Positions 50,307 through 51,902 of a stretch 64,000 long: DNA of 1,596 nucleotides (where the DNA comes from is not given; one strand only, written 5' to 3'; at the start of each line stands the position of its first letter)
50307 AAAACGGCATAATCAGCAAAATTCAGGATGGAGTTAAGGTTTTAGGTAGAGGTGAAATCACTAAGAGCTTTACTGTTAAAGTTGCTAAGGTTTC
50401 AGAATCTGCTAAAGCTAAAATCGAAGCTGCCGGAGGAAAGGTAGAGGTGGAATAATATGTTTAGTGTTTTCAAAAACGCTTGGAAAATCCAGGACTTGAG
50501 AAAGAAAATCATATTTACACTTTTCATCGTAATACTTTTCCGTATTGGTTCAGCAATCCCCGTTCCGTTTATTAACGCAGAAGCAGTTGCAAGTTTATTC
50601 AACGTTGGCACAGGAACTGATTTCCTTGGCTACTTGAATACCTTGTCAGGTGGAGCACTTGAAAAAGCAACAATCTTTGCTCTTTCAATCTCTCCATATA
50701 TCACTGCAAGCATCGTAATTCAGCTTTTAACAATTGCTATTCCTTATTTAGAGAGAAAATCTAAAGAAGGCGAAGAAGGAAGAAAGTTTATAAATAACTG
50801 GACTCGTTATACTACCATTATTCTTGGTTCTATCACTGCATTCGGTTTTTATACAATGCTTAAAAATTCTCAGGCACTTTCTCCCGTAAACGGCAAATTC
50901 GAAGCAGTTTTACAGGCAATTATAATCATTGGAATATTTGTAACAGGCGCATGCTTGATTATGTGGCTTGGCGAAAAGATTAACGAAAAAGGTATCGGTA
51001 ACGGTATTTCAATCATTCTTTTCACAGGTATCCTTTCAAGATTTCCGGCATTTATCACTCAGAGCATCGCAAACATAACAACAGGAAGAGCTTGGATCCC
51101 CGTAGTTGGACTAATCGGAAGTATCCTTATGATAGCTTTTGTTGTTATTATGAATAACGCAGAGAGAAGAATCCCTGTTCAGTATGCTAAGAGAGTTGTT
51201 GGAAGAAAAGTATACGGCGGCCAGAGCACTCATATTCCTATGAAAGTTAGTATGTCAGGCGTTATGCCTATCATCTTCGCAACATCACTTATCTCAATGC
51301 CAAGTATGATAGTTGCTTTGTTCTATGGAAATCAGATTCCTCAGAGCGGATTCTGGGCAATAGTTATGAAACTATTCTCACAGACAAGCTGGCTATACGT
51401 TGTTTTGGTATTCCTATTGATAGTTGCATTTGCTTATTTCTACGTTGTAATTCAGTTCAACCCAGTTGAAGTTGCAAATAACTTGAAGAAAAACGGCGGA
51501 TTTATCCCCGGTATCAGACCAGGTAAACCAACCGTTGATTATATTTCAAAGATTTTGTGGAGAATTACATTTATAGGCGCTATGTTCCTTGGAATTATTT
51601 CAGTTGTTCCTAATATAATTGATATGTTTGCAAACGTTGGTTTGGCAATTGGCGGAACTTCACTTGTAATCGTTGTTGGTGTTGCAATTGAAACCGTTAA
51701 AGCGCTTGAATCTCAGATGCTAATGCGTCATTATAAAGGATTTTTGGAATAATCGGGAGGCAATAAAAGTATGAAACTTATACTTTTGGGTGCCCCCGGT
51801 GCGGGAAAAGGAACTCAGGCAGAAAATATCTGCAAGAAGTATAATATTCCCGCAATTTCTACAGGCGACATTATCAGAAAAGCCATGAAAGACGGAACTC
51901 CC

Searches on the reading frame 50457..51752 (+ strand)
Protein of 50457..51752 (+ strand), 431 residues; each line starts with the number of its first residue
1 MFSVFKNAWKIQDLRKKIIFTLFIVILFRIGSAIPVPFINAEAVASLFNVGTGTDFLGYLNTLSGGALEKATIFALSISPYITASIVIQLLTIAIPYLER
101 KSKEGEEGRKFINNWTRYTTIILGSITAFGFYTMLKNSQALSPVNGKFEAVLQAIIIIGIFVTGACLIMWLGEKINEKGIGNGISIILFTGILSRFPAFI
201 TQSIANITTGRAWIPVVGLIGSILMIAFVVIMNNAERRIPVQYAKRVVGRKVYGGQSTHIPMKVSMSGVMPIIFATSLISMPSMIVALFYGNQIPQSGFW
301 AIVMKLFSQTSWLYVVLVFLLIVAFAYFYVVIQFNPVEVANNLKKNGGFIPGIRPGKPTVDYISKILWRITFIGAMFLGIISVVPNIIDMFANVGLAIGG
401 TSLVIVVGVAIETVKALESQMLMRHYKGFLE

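Call 46: search_protein_families(library=pfam, proteins=[window:50457-51752:+], max_evalue=0.001)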
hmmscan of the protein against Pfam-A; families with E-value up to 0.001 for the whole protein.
window:50457-51752:+ (431 aa): 1 family
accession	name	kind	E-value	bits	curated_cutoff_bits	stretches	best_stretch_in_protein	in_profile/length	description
PF00344.25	SecY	-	2.2e-106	356.1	32.2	1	72-414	1-306/306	SecY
